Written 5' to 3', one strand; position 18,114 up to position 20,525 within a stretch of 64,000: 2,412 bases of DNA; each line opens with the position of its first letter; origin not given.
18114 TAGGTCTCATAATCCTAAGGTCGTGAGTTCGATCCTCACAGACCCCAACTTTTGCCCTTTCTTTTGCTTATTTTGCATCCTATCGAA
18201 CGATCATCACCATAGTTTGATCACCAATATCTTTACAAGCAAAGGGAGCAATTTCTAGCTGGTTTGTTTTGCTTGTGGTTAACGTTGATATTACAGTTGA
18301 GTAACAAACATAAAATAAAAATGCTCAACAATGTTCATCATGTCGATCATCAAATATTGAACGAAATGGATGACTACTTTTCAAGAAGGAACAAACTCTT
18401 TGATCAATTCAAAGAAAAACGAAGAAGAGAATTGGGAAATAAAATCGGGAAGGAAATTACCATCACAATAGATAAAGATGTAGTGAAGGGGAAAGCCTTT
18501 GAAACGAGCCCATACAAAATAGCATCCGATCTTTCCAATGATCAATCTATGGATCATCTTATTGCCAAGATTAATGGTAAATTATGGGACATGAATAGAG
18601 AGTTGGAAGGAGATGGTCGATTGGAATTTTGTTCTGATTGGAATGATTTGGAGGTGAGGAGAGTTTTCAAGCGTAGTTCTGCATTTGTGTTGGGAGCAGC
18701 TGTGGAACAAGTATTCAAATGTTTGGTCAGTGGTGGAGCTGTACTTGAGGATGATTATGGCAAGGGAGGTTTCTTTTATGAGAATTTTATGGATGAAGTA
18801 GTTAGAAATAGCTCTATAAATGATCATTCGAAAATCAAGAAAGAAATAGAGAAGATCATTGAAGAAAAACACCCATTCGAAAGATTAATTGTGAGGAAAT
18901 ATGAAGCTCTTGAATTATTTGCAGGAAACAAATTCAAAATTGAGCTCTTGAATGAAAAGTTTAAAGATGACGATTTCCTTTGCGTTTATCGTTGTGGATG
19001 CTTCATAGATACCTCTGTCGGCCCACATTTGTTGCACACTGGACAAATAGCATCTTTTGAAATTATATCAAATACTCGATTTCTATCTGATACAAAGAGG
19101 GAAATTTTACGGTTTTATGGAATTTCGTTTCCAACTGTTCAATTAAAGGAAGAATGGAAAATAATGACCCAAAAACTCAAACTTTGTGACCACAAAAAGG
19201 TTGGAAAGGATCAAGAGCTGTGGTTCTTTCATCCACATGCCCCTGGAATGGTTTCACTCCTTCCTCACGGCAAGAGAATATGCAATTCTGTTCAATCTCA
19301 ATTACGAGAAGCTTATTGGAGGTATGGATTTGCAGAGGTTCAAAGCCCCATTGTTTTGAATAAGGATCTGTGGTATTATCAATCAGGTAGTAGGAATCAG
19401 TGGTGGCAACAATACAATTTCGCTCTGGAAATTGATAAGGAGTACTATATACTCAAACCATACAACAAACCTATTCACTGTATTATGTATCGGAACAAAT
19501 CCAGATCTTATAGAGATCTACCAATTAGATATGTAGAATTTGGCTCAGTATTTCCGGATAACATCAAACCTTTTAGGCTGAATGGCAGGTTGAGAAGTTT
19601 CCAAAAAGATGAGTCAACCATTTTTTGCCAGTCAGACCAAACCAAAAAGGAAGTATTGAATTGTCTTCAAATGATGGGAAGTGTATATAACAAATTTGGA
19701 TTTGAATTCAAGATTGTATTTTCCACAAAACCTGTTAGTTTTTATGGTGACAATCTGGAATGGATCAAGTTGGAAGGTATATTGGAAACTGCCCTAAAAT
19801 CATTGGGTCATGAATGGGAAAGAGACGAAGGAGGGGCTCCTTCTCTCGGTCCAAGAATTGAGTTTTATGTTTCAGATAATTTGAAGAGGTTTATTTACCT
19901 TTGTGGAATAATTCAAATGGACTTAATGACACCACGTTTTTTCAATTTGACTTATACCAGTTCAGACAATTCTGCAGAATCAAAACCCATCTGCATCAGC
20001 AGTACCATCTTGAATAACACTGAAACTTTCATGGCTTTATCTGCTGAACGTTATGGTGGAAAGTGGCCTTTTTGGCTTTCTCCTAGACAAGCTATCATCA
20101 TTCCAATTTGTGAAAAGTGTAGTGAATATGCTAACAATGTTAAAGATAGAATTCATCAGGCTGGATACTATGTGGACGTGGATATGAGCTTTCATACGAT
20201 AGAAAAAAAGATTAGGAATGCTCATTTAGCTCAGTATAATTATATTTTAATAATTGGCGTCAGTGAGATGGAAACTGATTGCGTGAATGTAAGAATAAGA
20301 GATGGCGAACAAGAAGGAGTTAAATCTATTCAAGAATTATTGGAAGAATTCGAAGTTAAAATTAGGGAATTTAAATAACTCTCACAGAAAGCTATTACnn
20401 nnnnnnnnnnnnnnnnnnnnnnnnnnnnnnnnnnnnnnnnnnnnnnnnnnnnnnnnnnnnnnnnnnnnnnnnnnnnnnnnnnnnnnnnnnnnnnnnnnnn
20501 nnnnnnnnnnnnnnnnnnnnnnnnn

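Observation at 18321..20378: Full-length threonyl-tRNA-synthetase paralog with every catalytic ligand substituted (candidate pseudo-synthetase)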

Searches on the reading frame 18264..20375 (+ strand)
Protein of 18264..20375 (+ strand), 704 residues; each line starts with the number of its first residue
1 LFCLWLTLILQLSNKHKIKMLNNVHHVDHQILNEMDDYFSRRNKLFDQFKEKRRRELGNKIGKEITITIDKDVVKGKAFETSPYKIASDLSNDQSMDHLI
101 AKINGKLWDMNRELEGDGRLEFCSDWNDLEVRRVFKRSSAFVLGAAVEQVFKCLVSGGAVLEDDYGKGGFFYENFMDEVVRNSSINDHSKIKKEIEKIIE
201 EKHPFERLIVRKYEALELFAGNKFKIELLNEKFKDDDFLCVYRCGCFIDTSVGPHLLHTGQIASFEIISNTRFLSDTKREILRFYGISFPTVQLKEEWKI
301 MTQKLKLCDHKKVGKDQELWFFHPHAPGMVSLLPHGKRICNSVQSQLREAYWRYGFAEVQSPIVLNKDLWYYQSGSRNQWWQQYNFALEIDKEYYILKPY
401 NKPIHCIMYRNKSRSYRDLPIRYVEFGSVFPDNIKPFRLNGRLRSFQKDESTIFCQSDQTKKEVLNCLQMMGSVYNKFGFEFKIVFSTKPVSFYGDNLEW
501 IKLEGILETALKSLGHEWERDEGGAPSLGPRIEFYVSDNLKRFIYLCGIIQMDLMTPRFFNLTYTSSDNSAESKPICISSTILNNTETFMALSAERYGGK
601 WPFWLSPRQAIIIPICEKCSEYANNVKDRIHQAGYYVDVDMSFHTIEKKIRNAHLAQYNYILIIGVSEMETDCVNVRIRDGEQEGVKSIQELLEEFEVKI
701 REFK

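Call 4: search_protein_families(library=pfam, proteins=[window:18321-20375:+], max_evalue=0.01)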
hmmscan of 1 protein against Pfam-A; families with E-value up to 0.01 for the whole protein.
window:18321-20375:+ (685 aa): 4 families
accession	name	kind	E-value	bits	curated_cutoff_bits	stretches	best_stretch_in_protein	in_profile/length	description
PF00587.30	tRNA-synt_2b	-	2.4e-23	83.6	29.3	1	369-577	3-178/179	tRNA synthetase class II core domain (G, H, P, S and T)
PF03129.25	HGTP_anticodon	-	9.1e-17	61.4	21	1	590-677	1-91/94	Anticodon binding domain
PF07973.19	tRNA_SAD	-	0.00052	20.4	24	1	222-251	3-33/44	Threonyl and Alanyl tRNA synthetase second additional domain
PF02824.27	TGS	-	0.00069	20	22.2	1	57-103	13-58/60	TGS domain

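Call 5: search_solved_structures(query=window:18321-20375:+, show_alignments=2)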
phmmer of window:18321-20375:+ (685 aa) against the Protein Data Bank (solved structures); distinct sequences matched with E-value up to 0.001: 35.
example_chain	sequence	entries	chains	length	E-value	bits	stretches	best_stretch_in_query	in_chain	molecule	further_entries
4ttv_A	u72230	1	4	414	4.2e-101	342.7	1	289-684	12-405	Threonine--tRNA ligase, cytoplasmic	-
4p3n_A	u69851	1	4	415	5.5e-101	342.3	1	290-684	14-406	Threonine--tRNA ligase, cytoplasmic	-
4hwt_A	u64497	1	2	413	5.7e-101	342.2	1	290-684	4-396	Threonine--tRNA ligase, cytoplasmic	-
5zy9_C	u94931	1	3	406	9e-85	288.7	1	290-678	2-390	Threonyl-tRNA synthase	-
6vu9_A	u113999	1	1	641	2.9e-81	277.1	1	70-677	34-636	Threonine--tRNA ligase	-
1qf6_A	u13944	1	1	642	2.8e-77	263.9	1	62-682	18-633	THREONYL-TRNA SYNTHETASE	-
1nyq_A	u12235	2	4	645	3.8e-76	260.2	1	62-668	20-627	threonyl-tRNA synthetase 1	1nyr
7l3o_A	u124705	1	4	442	6.1e-71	243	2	287-554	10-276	Threonyl-tRNA synthetase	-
8h99_A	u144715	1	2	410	5.8e-62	213.3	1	289-682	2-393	Threonine--tRNA ligase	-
8wij_B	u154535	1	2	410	7.9e-62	212.9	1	289-682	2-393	Threonine--tRNA ligase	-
4p3o_A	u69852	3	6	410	8e-62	212.9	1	289-682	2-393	Threonine--tRNA ligase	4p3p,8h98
4hwo_A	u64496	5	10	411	8.7e-62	212.7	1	290-682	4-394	Threonine--tRNA ligase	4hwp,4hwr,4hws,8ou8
8h9a_A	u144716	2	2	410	1e-61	212.5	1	289-682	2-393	Threonine--tRNA ligase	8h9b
8h9c_A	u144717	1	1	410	1e-61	212.5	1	289-682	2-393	Threonine--tRNA ligase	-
1evk_A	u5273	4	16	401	1.1e-61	212.4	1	290-682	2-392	THREONYL-TRNA SYNTHETASE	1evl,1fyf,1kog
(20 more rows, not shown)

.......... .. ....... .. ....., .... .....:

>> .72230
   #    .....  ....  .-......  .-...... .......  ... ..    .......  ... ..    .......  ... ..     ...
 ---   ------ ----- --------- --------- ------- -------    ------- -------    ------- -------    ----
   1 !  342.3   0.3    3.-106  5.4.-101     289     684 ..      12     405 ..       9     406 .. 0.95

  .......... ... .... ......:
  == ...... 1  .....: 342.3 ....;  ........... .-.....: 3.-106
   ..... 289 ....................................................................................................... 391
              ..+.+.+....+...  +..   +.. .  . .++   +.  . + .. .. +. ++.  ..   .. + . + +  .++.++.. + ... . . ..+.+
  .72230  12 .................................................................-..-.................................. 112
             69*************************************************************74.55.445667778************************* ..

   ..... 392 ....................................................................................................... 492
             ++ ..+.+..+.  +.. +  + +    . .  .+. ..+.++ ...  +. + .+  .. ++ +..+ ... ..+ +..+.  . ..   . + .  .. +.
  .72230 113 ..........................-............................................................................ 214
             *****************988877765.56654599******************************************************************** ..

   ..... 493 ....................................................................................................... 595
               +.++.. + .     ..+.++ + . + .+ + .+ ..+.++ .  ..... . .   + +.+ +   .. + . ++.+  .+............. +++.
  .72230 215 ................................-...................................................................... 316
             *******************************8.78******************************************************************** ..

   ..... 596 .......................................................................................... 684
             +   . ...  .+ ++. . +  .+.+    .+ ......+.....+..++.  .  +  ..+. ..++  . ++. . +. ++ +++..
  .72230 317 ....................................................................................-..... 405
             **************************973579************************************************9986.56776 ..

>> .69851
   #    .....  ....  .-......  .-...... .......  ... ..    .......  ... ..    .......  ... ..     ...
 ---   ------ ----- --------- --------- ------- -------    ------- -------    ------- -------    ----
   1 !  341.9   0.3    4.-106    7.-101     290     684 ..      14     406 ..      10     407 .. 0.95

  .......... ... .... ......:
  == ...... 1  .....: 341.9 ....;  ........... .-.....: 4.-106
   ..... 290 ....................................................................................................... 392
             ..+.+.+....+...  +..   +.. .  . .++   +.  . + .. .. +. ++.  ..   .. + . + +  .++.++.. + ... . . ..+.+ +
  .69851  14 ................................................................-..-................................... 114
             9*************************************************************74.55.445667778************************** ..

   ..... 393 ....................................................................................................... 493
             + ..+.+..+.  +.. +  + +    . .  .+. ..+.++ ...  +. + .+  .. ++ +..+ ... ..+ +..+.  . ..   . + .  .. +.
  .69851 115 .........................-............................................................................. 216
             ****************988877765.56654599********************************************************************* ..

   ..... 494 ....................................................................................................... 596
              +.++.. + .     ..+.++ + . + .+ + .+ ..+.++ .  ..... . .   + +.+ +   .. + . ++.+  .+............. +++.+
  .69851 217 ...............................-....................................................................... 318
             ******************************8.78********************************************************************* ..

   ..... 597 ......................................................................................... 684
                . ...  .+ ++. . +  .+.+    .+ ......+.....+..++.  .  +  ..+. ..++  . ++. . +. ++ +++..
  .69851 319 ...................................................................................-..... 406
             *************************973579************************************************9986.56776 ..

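Call 7: find_homologous_proteins(query=window:18321-20375:+)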
Query window:18321-20375:+ (685 aa): 3249 proteins with E <= 0.001 among 8000 candidates; the best 120 are listed.
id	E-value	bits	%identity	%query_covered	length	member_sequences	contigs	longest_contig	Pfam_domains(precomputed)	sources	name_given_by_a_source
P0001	0.0e+0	1565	100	98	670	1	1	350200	PF03129.26,PF00587.31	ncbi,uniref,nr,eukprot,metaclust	ncbi:predicted protein [Naegleria gruberi]|uniref:threonine--tRNA ligase n=1 Tax=Naegleria gruberi T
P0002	8.3e-196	671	46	98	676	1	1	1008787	PF03129.26,PF02824.28,PF00587.31,PF07973.20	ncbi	ncbi:hypothetical protein ABK040_005778 [Willaertia magna]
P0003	2.5e-179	616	45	98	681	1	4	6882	PF03129.26,PF02824.28,PF00587.31,PF07973.20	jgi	jgi:threonyl-tRNA synthetase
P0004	1.1e-176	607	44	96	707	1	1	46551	PF03129.26,PF02824.28,PF00587.31,PF07973.20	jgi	jgi:threonyl-tRNA synthetase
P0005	2.7e-160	553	43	77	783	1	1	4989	PF03129.26,PF02824.28,PF00587.31,PF07973.20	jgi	jgi:threonyl-tRNA synthetase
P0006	1.7e-159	551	42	96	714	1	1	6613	PF03129.26,PF02824.28,PF00587.31,PF07973.20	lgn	-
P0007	6.4e-147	509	40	78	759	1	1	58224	PF03129.26,PF02824.28,PF00587.31,PF07973.20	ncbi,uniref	ncbi:threonyl-tRNA synthetase [Acrasis kona]|uniref:threonine--tRNA ligase n=1 Tax=Acrasis kona TaxI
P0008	2.3e-145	504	40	97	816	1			PF03129.26,PF02824.28,PF00587.31,PF07973.20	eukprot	eukprot:m.31062 g.31062 ORF g.31062 m.31062 type:complete len:817 (+) comp9287_c0_seq3:25-2475(+)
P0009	3.6e-144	500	38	97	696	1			PF03129.26,PF02824.28,PF00587.31,PF07973.20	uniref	uniref:threonine--tRNA ligase n=1 Tax=Tabanus bromius TaxID=304241 RepID=A0A0K8TP76_TABBR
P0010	4.5e-144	500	38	98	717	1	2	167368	PF03129.26,PF02824.28,PF00587.31,PF07973.20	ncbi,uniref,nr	ncbi:uncharacterized protein B0P05DRAFT_560058 [Gilbertella persicaria]|uniref:Threonine--tRNA ligas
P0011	5.7e-144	499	39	95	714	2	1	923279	PF03129.26,PF02824.28,PF00587.31,PF07973.20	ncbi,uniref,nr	ncbi:uncharacterized protein BX663DRAFT_504060 [Cokeromyces recurvatus]|uniref:uncharacterized prote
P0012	2.0e-143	498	38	96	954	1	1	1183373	PF03129.26,PF02824.28,PF00587.31,PF07973.20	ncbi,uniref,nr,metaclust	ncbi:PREDICTED: probable threonine--tRNA ligase 2, cytoplasmic [Nanorana parkeri]|uniref:probable th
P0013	3.4e-143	497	38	98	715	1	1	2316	PF03129.26,PF02824.28,PF00587.31,PF07973.20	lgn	-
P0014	7.8e-143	496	40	96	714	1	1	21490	PF03129.26,PF02824.28,PF00587.31,PF07973.20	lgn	-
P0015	8.2e-143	495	39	97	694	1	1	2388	PF03129.26,PF02824.28,PF00587.31,PF07973.20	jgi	-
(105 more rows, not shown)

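Call 10: find_encoding_contigs(protein=P0004, flank=3000, max_places=3)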
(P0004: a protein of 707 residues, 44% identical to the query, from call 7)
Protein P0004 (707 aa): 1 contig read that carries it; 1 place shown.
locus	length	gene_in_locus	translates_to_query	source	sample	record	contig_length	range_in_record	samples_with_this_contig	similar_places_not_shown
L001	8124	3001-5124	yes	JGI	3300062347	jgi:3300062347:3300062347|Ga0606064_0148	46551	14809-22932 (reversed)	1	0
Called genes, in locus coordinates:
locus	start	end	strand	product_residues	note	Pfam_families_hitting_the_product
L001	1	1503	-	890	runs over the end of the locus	PF12456:hSac2 (weak)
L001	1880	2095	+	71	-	PF01632:Ribosomal_L35p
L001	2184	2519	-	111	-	-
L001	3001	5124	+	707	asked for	PF02824:TGS, PF07973:tRNA_SAD, PF00587:tRNA-synt_2b, PF03129:HGTP_anticodon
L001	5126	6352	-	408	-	PF02213:GYF (weak)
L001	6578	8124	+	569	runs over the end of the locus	PF23745:ANK_LRRK2 (faint), PF24521:Ank_KRIT1 (faint), PF00023:Ank (faint), PF13606:Ank_3 (faint), PF13857:Ank_5 (faint), PF13637:Ank_4 (faint), PF12796:Ank_2 (weak)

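Call 11: find_encoding_contigs(protein=P0003, flank=3000, max_places=3)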
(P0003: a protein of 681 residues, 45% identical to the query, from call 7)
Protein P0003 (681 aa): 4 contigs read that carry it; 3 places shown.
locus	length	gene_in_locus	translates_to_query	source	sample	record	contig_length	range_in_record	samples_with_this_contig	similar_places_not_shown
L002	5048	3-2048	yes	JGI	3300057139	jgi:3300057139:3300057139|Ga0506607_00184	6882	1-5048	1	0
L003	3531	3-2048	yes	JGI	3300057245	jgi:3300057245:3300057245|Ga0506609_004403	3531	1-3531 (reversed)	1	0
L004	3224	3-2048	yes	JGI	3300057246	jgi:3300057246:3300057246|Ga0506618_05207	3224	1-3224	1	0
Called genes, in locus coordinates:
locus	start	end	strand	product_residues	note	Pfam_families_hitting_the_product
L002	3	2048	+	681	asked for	PF02824:TGS, PF07973:tRNA_SAD, PF00587:tRNA-synt_2b, PF03129:HGTP_anticodon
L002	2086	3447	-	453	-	PF01494:FAD_binding_3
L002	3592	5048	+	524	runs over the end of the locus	PF02055:Glyco_hydro_30, PF02057:Glyco_hydro_59 (weak), PF17189:Glyco_hydro_30C (weak)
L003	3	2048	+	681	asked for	PF02824:TGS, PF07973:tRNA_SAD, PF00587:tRNA-synt_2b, PF03129:HGTP_anticodon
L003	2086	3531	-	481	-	?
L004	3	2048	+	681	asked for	PF02824:TGS, PF07973:tRNA_SAD, PF00587:tRNA-synt_2b, PF03129:HGTP_anticodon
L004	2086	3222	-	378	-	?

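Call 12: find_homologous_proteins(query=P0004)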
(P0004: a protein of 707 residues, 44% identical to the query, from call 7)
Query P0004 (707 aa): 8000 proteins with E <= 0.001 among 8000 candidates; the best 120 are listed.
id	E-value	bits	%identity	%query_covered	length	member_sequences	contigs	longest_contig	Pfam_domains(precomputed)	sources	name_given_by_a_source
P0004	0.0e+0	1657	100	100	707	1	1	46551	PF03129.26,PF02824.28,PF00587.31,PF07973.20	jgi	jgi:threonyl-tRNA synthetase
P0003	0.0e+0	1256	79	95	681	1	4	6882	PF03129.26,PF02824.28,PF00587.31,PF07973.20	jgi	jgi:threonyl-tRNA synthetase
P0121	0.0e+0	1190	76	94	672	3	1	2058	PF03129.26,PF02824.28,PF00587.31,PF07973.20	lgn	-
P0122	0.0e+0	1109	69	96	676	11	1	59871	PF03129.26,PF02824.28,PF00587.31,PF07973.20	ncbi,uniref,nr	ncbi:hypothetical protein FDP41_012494 [Naegleria fowleri]|uniref:Probable threonine--tRNA ligase, c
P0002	0.0e+0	1108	69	96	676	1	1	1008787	PF03129.26,PF02824.28,PF00587.31,PF07973.20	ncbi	ncbi:hypothetical protein ABK040_005778 [Willaertia magna]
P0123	0.0e+0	1087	68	94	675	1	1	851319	PF03129.26,PF02824.28,PF00587.31,PF07973.20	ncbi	ncbi:hypothetical protein ABK040_001542 [Willaertia magna]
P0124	0.0e+0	1067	54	97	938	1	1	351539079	PF03129.26,PF02824.28,PF00587.31,PF07973.20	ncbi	ncbi:putative threonine--tRNA ligase [Helianthus anomalus]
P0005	0.0e+0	1060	68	78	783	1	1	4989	PF03129.26,PF02824.28,PF00587.31,PF07973.20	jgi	jgi:threonyl-tRNA synthetase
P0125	0.0e+0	1019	60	74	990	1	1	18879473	PF03129.26,PF02824.28,PF00587.31,PF07973.20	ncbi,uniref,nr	ncbi:hypothetical protein PDJAM_G00147550 [Pangasius djambal]|uniref:Uncharacterized protein n=1 Tax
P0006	0.0e+0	1017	64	94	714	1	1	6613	PF03129.26,PF02824.28,PF00587.31,PF07973.20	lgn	-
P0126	3.2e-292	989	63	94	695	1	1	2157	PF03129.26,PF02824.28,PF00587.31,PF07973.20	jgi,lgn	-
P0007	4.2e-291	986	68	74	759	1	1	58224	PF03129.26,PF02824.28,PF00587.31,PF07973.20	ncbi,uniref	ncbi:threonyl-tRNA synthetase [Acrasis kona]|uniref:threonine--tRNA ligase n=1 Tax=Acrasis kona TaxI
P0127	1.0e-284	964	59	97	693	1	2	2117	PF03129.26,PF02824.28,PF00587.31,PF07973.20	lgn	-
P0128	9.2e-280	948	61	94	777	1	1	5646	PF03129.26,PF02824.28,PF00587.31,PF07973.20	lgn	-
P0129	3.6e-278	943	56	98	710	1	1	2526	PF03129.26,PF02824.28,PF00587.31,PF07973.20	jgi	-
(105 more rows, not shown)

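Call 13: find_encoding_contigs(protein=P0001, flank=2000, max_places=10)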
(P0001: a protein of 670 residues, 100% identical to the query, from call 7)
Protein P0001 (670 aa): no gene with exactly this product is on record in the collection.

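Call 14: find_encoding_contigs(protein=P0121, flank=2000, max_places=10)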
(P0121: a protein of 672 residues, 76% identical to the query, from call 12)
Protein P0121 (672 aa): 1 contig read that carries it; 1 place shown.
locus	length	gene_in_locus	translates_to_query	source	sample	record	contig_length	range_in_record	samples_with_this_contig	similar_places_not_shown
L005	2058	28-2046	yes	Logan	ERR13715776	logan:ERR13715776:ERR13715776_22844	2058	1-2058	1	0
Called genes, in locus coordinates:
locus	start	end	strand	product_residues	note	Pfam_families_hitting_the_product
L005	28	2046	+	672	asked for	PF02824:TGS, PF07973:tRNA_SAD (weak), PF00587:tRNA-synt_2b, PF03129:HGTP_anticodon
